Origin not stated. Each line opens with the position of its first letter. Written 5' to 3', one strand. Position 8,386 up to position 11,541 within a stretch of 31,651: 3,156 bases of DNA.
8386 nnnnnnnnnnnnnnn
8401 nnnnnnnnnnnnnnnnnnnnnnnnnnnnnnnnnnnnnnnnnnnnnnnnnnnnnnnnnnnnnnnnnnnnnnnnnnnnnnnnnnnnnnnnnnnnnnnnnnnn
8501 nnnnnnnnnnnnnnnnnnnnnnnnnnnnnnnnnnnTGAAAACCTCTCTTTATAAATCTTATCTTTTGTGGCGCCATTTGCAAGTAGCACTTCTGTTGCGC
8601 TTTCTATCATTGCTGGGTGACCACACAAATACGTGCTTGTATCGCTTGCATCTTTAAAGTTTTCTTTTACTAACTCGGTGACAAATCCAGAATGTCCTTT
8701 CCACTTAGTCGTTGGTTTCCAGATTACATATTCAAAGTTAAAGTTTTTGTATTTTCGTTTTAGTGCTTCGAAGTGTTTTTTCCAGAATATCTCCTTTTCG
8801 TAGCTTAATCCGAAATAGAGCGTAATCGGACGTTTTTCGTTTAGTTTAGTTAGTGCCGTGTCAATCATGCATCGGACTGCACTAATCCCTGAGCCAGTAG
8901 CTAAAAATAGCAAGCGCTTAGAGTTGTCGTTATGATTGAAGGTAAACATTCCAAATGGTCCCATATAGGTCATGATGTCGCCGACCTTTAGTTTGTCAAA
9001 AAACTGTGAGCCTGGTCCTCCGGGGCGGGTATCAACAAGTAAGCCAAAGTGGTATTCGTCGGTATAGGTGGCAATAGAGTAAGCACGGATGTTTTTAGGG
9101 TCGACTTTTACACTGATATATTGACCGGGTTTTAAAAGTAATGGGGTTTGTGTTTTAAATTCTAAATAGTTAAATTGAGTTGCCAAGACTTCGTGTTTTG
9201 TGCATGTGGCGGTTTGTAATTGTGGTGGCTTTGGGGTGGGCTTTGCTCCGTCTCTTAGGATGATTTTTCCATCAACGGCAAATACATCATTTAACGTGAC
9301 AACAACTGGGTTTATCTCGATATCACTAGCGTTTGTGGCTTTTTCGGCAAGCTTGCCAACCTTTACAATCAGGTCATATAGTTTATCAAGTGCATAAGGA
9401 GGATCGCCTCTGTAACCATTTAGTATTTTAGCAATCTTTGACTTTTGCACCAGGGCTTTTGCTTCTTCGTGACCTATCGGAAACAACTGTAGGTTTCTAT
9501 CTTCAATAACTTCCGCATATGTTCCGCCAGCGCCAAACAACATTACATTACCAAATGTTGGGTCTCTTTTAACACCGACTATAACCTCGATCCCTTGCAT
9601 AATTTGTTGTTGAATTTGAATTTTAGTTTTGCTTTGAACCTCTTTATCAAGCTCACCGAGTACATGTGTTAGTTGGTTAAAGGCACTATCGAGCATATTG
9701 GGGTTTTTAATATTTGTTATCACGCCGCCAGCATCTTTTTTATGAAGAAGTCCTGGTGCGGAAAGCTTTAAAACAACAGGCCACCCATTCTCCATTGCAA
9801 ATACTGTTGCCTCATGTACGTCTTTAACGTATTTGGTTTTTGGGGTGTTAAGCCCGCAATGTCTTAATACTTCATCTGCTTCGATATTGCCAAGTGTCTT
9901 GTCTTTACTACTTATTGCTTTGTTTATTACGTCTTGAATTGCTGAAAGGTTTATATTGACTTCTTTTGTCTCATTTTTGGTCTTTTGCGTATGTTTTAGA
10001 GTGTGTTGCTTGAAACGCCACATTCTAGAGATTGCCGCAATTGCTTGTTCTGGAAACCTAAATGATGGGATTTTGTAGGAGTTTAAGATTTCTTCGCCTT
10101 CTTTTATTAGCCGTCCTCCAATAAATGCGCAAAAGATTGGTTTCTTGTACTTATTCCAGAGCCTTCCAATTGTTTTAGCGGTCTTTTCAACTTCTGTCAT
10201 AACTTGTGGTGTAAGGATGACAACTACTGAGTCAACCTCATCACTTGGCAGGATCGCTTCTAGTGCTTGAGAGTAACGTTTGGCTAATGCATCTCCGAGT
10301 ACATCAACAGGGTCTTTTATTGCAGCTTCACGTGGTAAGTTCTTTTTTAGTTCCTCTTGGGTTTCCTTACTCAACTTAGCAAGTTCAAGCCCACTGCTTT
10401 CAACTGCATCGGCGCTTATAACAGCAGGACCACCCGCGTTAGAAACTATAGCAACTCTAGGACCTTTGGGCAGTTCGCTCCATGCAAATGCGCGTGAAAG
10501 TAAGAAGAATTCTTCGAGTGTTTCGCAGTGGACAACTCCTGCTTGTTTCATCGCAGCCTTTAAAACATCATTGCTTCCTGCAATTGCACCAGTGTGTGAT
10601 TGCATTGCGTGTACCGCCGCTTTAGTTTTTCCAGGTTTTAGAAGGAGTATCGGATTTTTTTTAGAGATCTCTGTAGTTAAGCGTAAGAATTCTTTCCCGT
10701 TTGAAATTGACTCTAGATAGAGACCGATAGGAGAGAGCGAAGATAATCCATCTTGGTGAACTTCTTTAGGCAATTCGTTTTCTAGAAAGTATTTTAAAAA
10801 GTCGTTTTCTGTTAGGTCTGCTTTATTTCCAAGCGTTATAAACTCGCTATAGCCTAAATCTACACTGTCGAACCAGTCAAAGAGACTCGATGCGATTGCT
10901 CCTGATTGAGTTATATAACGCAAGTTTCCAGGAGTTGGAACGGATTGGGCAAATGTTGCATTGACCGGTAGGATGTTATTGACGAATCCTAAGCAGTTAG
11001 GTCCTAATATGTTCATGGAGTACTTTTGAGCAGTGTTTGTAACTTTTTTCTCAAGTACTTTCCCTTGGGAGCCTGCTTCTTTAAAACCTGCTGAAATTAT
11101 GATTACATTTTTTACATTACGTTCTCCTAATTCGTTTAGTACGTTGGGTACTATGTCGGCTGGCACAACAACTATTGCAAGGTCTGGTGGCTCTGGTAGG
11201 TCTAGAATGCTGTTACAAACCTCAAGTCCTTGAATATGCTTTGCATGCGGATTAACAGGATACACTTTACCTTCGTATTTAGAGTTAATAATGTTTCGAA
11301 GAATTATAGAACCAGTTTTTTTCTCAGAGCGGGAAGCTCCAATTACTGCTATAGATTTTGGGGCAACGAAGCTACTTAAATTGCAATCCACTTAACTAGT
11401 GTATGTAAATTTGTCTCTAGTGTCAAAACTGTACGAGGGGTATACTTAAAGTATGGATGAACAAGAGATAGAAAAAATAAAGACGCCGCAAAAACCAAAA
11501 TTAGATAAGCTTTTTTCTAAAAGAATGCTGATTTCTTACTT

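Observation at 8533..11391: ADP-forming acetyl-CoA synthetase fused to a ferredoxin-NADP reductase-like domain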

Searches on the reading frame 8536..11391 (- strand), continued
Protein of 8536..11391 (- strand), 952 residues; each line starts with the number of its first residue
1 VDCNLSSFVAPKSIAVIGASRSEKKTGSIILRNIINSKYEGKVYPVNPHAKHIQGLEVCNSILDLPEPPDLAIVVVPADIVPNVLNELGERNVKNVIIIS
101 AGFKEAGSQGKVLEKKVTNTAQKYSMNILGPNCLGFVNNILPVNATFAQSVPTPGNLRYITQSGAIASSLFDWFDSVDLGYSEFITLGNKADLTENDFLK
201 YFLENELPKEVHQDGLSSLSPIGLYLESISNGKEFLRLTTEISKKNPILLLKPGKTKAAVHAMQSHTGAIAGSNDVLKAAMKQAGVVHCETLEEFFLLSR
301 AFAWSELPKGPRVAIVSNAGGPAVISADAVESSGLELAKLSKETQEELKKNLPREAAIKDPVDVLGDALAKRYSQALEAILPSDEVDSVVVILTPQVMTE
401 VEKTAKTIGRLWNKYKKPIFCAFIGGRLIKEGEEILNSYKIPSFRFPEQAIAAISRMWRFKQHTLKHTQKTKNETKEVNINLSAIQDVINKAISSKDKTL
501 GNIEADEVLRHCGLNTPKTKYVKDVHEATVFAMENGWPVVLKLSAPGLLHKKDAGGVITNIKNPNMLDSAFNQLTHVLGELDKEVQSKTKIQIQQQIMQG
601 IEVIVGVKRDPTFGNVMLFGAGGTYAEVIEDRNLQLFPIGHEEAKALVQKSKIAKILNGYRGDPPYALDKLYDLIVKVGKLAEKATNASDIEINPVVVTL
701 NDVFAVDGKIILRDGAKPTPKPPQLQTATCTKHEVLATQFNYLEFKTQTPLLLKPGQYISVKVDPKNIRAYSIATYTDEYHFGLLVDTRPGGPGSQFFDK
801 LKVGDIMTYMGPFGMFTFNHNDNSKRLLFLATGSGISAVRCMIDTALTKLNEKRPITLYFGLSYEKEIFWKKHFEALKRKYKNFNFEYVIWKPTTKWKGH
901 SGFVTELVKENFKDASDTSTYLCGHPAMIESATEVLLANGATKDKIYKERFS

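Call 66: find_encoding_contigs(protein=P0001, flank=1000, max_places=2)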
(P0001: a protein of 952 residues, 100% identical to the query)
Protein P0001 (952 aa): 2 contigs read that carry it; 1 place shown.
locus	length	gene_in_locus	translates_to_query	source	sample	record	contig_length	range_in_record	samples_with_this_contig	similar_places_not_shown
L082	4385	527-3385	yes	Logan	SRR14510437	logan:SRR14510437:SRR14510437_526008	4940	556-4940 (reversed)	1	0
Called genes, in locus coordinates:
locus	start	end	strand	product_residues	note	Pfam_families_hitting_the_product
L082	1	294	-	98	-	?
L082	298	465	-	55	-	-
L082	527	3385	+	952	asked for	PF02629:CoA_binding, PF13380:CoA_binding_2, PF13607:Succ_CoA_lig, PF19045:Ligase_CoA_2 (weak), PF13549:ATP-grasp_5, PF00970:FAD_binding_6, PF00175:NAD_binding_1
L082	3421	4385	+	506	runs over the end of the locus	?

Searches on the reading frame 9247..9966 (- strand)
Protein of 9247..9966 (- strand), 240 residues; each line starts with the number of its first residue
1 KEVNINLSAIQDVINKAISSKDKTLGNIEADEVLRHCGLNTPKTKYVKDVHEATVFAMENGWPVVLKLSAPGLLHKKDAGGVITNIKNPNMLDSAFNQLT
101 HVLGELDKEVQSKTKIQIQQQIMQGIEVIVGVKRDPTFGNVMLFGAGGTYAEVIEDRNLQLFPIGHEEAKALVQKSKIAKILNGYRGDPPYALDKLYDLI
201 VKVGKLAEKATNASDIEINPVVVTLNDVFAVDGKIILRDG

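Call 49: search_solved_structures(query=window:9247-9966:-, max_evalue=1e-10, show_alignments=5)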
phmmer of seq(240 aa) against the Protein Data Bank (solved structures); distinct sequences matched with E-value up to 1e-10: 8.
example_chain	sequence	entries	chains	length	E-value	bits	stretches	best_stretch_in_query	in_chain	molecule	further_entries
1wr2_A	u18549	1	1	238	8e-37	130.1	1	18-238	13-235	hypothetical protein PH1789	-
4xyl_B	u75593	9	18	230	1.5e-34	122.6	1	11-238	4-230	beta subunit of Acyl-CoA synthetase (NDP forming) | Uncharacterized protein | beta subunit of acetyl-CoA synthetase (NDP forming)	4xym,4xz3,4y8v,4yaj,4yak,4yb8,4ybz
8wzu_A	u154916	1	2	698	9e-32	113.5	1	8-223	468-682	4-hydroxybutyrate--CoA ligase [ADP-forming]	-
9y43_A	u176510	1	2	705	1.4e-31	112.9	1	8-238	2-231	3-hydroxypropionate--CoA ligase [ADP-forming]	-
7cm9_A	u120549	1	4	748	3.6e-26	95.2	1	11-232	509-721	DMSP lyase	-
9isb_A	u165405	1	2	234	4.3e-13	52.4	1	14-232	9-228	Protein acetyltransferase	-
9isq_A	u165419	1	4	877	1.6e-12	50.6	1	13-232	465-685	Protein acetyltransferase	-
9it0_A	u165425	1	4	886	1.6e-12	50.5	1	13-232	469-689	Protein acetyltransferase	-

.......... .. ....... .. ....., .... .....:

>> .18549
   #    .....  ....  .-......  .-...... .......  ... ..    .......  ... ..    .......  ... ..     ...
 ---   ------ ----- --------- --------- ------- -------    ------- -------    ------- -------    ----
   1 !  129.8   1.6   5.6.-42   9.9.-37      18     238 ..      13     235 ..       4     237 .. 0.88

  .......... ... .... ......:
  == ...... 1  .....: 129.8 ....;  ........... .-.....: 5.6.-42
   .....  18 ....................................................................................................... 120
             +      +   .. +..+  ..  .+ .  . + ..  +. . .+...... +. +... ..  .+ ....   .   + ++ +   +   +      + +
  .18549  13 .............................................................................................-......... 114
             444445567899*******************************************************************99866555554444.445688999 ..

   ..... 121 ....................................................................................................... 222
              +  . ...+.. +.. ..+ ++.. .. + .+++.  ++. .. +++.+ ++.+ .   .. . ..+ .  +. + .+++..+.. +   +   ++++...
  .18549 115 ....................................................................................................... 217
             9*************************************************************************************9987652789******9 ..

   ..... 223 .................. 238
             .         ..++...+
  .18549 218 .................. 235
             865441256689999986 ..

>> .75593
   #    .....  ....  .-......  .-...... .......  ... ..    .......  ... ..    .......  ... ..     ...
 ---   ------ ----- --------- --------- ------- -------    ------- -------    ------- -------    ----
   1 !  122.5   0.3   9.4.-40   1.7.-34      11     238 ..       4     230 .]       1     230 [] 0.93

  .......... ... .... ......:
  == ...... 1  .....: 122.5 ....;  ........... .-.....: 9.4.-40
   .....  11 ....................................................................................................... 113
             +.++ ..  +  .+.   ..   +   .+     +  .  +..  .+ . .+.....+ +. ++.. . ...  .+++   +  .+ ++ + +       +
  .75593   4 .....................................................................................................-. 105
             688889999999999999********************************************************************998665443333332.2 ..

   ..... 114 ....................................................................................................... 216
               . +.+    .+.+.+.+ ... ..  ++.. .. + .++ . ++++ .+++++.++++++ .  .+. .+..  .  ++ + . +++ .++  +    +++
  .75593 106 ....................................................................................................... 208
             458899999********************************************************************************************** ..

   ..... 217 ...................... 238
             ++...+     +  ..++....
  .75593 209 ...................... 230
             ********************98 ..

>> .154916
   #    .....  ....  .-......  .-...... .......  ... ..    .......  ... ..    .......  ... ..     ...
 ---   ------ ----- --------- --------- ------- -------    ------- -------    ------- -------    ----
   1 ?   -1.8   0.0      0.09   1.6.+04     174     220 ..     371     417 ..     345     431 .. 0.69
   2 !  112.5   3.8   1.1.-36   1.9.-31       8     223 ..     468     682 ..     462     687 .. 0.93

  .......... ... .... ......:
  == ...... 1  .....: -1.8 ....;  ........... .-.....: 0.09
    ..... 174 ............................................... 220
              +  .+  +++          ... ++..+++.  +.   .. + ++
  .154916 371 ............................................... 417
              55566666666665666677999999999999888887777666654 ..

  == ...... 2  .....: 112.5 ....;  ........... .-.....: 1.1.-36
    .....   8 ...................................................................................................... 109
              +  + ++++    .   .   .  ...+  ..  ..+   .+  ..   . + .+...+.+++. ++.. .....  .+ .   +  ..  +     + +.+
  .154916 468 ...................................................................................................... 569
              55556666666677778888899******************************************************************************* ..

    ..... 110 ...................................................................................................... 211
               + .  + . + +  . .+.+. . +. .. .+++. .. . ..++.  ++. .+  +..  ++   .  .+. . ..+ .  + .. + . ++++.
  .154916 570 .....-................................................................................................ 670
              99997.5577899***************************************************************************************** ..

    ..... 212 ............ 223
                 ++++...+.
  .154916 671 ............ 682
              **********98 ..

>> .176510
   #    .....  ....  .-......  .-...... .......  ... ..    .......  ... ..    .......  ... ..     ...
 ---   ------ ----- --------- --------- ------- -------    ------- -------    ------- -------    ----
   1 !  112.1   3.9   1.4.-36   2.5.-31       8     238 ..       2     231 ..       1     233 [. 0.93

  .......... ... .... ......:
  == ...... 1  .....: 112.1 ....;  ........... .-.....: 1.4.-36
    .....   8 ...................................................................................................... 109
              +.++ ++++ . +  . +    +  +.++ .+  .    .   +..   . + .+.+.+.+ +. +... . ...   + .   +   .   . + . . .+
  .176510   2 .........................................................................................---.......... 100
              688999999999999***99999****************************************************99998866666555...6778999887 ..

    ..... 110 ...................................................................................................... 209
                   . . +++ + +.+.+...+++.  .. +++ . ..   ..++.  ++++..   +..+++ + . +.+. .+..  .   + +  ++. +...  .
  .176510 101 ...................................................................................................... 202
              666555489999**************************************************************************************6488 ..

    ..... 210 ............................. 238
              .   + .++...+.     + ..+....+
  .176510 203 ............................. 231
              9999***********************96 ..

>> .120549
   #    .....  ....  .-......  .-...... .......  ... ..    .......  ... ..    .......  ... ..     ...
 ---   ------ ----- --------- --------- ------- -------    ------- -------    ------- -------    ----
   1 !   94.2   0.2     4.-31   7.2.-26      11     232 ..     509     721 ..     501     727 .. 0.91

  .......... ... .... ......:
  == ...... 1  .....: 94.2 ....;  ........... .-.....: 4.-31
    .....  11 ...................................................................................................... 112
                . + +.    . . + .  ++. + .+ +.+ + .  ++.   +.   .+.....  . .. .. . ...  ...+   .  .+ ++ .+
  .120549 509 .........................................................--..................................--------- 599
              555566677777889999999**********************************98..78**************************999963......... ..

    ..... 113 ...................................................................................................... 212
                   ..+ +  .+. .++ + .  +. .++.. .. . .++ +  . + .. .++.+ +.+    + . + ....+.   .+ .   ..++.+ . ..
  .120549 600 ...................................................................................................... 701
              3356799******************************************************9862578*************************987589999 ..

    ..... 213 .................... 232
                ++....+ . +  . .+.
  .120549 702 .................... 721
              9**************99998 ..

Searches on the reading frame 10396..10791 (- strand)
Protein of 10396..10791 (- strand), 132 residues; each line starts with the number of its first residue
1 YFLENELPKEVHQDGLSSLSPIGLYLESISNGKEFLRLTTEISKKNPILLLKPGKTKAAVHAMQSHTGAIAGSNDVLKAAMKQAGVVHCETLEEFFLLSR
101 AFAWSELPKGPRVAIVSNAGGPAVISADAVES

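Call 65: search_solved_structures(query=window:10396-10791:-, max_evalue=0.00001, show_alignments=3)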
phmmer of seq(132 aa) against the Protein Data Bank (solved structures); distinct sequences matched with E-value up to 0.00001: 7.
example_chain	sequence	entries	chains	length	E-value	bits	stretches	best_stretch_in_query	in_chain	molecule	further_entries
2csu_A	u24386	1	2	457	2.2e-27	98.7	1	21-130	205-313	457aa long hypothetical protein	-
8wzu_A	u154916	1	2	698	1.6e-24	89.5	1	22-130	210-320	4-hydroxybutyrate--CoA ligase [ADP-forming]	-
4xyl_A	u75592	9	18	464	3.4e-20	75.5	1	22-129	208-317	alpha subunit of Acyl-CoA synthetase (NDP forming) | Acyl-CoA synthetase (NDP forming) | alpha subunit of acetyl-CoA synthetase (NDP forming)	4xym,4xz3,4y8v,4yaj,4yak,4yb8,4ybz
9y43_A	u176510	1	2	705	7.5e-20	74.4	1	21-131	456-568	3-hydroxypropionate--CoA ligase [ADP-forming]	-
9isq_A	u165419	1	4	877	9.9e-10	41.7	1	17-130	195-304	Protein acetyltransferase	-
9it0_A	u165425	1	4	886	1e-09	41.7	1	17-130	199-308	Protein acetyltransferase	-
7cm9_A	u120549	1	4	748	7.1e-09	39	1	20-131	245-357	DMSP lyase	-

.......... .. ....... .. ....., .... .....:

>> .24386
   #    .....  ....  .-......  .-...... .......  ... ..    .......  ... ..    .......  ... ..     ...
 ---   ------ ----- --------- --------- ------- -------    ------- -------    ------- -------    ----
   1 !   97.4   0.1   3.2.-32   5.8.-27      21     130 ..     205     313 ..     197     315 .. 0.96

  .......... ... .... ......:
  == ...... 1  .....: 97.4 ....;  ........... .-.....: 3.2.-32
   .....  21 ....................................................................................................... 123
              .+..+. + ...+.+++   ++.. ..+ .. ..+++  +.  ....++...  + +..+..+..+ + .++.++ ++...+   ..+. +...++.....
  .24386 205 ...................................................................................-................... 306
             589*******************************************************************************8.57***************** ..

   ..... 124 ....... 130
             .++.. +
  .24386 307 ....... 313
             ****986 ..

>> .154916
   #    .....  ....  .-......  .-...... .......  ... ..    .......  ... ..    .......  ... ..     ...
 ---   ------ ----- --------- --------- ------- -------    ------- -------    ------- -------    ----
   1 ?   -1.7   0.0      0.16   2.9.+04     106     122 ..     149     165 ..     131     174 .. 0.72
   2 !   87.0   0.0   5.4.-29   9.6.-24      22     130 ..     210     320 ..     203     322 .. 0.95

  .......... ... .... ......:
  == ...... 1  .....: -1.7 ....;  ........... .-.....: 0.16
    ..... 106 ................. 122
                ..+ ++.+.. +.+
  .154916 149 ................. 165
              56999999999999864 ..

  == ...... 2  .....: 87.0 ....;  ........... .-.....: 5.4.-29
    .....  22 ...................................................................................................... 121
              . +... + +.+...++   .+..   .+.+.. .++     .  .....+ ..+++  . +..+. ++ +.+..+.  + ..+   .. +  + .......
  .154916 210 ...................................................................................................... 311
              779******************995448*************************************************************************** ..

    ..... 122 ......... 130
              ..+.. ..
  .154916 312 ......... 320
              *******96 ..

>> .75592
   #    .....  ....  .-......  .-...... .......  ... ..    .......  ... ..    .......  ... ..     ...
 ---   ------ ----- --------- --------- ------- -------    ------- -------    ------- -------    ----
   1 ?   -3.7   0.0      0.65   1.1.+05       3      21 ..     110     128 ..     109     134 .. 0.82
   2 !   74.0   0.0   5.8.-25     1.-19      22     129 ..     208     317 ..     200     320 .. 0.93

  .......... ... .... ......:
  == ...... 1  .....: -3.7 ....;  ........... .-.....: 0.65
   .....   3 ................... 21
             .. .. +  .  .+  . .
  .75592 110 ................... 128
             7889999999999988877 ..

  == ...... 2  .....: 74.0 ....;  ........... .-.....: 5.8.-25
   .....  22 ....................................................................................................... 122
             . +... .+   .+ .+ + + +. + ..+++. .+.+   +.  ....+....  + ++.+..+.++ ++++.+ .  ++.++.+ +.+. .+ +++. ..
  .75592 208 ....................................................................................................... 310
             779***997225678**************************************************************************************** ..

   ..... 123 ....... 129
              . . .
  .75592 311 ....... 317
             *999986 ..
